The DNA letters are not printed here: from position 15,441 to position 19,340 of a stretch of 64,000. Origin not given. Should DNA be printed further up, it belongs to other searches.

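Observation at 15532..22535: Giant 2314-aa hyper-acidic, membrane-anchored protein with no recognisable domain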

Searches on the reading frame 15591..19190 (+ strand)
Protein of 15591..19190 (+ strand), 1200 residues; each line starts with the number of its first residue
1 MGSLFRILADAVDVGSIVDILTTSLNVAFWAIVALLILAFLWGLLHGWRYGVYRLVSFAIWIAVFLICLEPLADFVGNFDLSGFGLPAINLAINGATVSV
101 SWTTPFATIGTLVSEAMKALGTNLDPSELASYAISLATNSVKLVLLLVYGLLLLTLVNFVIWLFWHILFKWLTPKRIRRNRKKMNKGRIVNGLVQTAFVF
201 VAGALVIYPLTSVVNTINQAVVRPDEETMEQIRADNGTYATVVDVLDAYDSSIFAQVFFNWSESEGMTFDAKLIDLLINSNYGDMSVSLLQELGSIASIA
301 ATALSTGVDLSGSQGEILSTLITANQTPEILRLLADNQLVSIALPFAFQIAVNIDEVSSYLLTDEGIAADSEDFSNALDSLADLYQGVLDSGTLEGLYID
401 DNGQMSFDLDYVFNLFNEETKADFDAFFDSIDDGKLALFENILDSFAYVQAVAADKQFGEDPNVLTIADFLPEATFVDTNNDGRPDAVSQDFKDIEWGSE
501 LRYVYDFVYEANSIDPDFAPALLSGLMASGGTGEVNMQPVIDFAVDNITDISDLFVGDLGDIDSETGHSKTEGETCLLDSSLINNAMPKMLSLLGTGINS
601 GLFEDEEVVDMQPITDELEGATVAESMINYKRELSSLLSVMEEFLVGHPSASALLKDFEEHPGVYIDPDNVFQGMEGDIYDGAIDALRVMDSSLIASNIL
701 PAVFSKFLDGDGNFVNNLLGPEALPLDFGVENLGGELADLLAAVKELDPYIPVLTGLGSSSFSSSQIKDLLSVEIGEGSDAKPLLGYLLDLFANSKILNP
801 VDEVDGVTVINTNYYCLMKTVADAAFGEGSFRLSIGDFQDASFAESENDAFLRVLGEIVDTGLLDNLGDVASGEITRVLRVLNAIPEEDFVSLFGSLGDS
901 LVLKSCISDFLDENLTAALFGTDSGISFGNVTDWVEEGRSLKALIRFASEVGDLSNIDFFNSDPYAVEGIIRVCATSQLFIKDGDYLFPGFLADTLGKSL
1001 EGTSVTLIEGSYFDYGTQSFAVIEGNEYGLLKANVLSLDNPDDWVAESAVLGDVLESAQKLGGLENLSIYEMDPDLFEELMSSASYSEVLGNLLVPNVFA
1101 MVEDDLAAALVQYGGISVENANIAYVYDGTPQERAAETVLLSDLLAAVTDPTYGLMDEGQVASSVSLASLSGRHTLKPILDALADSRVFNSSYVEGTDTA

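Call 37: search_protein_representatives(protein=window:15591-19190:+)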
Query: 1200 residues. Proteins with E-value up to 0.001 (for the whole library): 189; up to 1e-10: 168; up to 1e-30: 106. The best 150 are listed.
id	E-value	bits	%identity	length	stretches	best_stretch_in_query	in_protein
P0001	0.0e+00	2607.3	100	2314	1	1-1200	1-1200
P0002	0.0e+00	1404.3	55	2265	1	6-1195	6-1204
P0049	0.0e+00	1023.6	45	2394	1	13-1194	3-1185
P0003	4.3e-164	565.1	35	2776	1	17-1197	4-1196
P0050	1.8e-158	546.4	34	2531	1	15-1192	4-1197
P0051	9.1e-156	537.5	35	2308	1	13-1195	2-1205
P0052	1.1e-154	533.9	34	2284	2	13-1192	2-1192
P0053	1.4e-142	493.9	35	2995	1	24-1192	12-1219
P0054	1.4e-138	480.5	32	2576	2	14-1192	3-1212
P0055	1.6e-136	473.8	33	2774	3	16-1191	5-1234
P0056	7.4e-136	471.6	30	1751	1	13-1183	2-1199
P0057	1.7e-133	463.7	33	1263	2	183-1170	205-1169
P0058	9.5e-130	451.3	30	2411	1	9-1192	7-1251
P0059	2.8e-129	449.7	31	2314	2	22-1194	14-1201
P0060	1.6e-128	447.2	34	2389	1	7-1192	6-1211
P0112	1.5e-47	179.1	29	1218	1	14-1048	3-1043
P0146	9.0e-35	136.8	26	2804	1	22-980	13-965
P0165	6.4e-24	100.8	25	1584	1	21-994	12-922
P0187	3.2e-18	82.0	23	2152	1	20-950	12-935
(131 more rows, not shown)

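Call 40: search_protein_families(library=pfam, proteins=[P0053, P0146, P0187, P0165], max_evalue=0.01)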
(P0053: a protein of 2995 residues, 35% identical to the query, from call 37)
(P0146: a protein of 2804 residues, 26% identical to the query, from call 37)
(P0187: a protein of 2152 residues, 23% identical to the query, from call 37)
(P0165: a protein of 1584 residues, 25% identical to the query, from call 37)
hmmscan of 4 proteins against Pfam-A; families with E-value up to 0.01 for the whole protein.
P0053 (2995 aa): 0 families

P0146 (2804 aa): 1 family
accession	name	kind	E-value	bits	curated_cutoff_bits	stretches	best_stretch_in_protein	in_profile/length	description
PF04830.18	DUF637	-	0.00024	21.3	26.6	1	2624-2729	34-136/168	Possible hemagglutinin (DUF637)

P0187 (2152 aa): 0 families

P0165 (1584 aa): 0 families

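Call 57: predict_structure(alignment_id=A4)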
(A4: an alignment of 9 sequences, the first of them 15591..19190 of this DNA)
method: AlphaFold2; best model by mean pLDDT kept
length: 1200 residues; sequences in the alignment: 9
mean_pLDDT: 63.1   pTM: 0.46
mean pLDDT of the five models: 63.1, 60.7, 60.4, 60.1, 59.7
residues with pLDDT >= 90: 65; 70-90: 411; 50-70: 348; < 50: 376
segments of 3 or more residues with pLDDT < 50: 1-36, 69-71, 73-96, 104-135, 171-174, 178-240, 252-282, 284-319, 354-357, 457-460, 529-533, 830-833, 841-874, 900-903, 1011-1026, 1108-1127, 1154-1174, 1191-1200
pLDDT, mean of each block of 10 residues (from residue 1): 26 30 37 48 53 61 56 44 43 47 41 45 36 49 60 62 56 49 43 47 44 44 37 43 52 44 39 38 39 42 42 41 61 62 51 49 51 65 76 66 63 76 87 81 80 60 76 75 68 87 90 85 64 63 90 87 85 83 89 86 73 88 89 93 91 86 73 82 92 88 71 70 79 88 83 66 58 63 73 81 59 77 60 51 42 46 37 48 65 64 54 67 76 84 80 69 84 89 84 78 58 40 50 82 87 86 65 71 81 69 54 36 45 61 59 47 40 54 60 28
secondary structure, 60 per line:
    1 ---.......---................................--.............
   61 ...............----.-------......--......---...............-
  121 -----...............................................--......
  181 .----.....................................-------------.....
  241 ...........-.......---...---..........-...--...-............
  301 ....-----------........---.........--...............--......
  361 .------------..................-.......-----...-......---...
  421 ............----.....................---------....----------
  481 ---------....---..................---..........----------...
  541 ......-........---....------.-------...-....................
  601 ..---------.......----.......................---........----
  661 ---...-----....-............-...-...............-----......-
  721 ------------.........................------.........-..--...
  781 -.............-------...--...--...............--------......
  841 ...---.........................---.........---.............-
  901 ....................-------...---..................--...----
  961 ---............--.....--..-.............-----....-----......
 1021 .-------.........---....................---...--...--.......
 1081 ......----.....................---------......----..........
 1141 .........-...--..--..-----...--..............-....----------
elements in order (helices of 4 or more, strands of 3 or more residues): H4-10 H14-45 H48-75 E88-93 E96-101 H105-119 H126-172 H175-181 H186-222 H236-251 H253-259 H269-278 E280-282 E285-287 H289-304 H316-323 H327-335 H338-352 H355-361 H374-391 H393-396 E397-399 E405-407 H409-414 H418-432 H437-457 H467-470 H490-493 H497-514 H518-527 H538-546 H548-555 H581-602 H612-618 H623-645 H649-656 E664-666 E672-675 H677-688 H694-708 H714-719 H733-757 H764-772 H784-794 E802-804 E807-809 H812-826 H835-843 H847-871 H875-883 H887-899 H901-920 H934-951 H964-975 H988-1000 H1006-1009 H1015-1021 H1029-1037 H1041-1060 H1074-1086 H1091-1111 H1121-1126 H1131-1149 H1172-1185 H1187-1190

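Call 65: find_encoding_contigs(protein=P0187, flank=8000, max_places=2)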
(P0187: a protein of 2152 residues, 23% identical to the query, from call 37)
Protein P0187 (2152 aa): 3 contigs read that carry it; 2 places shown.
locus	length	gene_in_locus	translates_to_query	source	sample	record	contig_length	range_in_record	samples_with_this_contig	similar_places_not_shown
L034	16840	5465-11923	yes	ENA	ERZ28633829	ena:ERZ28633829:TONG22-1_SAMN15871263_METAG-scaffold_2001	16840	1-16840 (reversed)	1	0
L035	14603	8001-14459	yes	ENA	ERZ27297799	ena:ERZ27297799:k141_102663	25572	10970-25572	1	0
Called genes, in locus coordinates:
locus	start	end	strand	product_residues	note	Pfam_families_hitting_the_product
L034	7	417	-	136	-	-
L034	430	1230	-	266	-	PF03180:Lipoprotein_9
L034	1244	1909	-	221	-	PF00528:BPD_transp_1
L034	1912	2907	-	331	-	PF02463:SMC_N, PF00005:ABC_tran, PF13304:AAA_21 (weak), PF09383:NIL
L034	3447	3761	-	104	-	PF00085:Thioredoxin, PF14595:Thioredoxin_9 (weak), PF13098:Thioredoxin_2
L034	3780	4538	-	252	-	PF05857:TraX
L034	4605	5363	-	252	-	PF02517:Rce1-like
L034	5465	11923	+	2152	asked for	-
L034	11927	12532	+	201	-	PF01205:Impact_N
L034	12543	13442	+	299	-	PF01656:CbiA, PF02374:ArsA_ATPase (faint), PF10609:ParA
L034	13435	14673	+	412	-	PF05195:AMP_N, PF00557:Peptidase_M24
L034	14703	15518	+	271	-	PF01136:Peptidase_U32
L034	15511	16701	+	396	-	PF01136:Peptidase_U32, PF16325:Peptidase_U32_C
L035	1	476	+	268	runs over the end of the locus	PF00528:BPD_transp_1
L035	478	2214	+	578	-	PF01547:SBP_bac_1 (weak), PF13416:SBP_bac_8, PF13343:SBP_bac_6 (weak)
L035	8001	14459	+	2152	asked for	-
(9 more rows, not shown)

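Call 89: fold_search(model_id=the predicted structure, library=pdb)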
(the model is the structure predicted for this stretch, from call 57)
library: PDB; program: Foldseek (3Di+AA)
matches with E <= 10: 103; with E <= 0.001: 0
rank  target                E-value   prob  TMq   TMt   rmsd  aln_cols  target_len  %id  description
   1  7zbz_D                2.3e-02  0.33  0.11  0.11  49.5      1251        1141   11  CAND1 delhairpin-SCF-SKP2 CAND1 partly engaged SCF partly rocked (released 2023-04-19)
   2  7q2y_D                4.2e-02  0.51  0.15  0.17  37.7      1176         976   12  Cryo-EM structure of clamped S.cerevisiae condensin-DNA complex (form II) (released 2022-03-23)
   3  7oqb_O                4.4e-02  0.30  0.10  0.12  36.8       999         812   11  The U2 part of Saccharomyces cerevisiae spliceosomal pre-A complex (delta BS-A ACT1) (released 2021-08-11)
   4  5j3v_B                6.2e-02  0.20  0.08  0.11  34.6       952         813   11  Crystal structure of human Karyopherin-beta2 bound to the histone H3 tail (released 2016-09-21)
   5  9nwe_B                7.2e-02  0.30  0.14  0.12  30.5      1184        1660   12  E3 ligase UBR4-KCMF1-calmodulin complex (released 2025-06-18)
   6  9a1m_B                7.8e-02  0.30  0.13  0.12  26.3      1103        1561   14  Integrative model of the nuclear pore complex from Schizosaccharomyces pombe (released 2021-11-12)
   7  5oob_F                8.5e-02  0.18  0.08  0.12  36.0       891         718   10  COMPLEX OF HUMAN NUCLEAR CAP-BINDING COMPLEX WITH M7GTP AND NELF-E C-TERMINAL PEPTIDE (released 2017-11-15)
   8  1h6k_C                9.2e-02  0.18  0.08  0.11  36.0       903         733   11  nuclear Cap Binding Complex (released 2001-09-13)
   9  7kzp_S                1.5e-01  0.13  0.11  0.11  32.3      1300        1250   11  Structure of the human Fanconi anaemia Core complex (released 2021-03-10)
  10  1h6k_A                1.9e-01  0.15  0.09  0.12  36.0       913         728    9  nuclear Cap Binding Complex (released 2001-09-13)
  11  7k11                  2.4e-01  0.09  0.08  0.08  36.7       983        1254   11  CryoEM structure of inactivated-form FATKIN domain of DNA-PK (released 2021-01-06)
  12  6en4_C                2.9e-01  0.16  0.11  0.14  37.6       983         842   12  SF3b core in complex with a splicing modulator (released 2018-06-20)
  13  8jy4                  3.0e-01  0.03  0.06  0.05  55.7      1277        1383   11  Cryo-EM structure of human ABC transporter ABCC2 in apo' state (released 2024-01-03)
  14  5gm6_G                3.8e-01  0.15  0.12  0.15  42.4      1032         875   11  Cryo-EM structure of the activated spliceosome (Bact complex) at 3.5 angstrom resolution (released 2016-09-21)
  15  5nrl_O                4.6e-01  0.12  0.10  0.12  40.5       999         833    9  Structure of a pre-catalytic spliceosome (released 2017-05-31)
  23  4pk7_A                9.2e-01  0.08  0.10  0.12  42.9      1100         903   10  crystal structure of human Stromal Antigen 2 (SA2) in complex with Sister Chromatid Cohesion protein 1 (Scc1) with bou (released 2014-09-03)
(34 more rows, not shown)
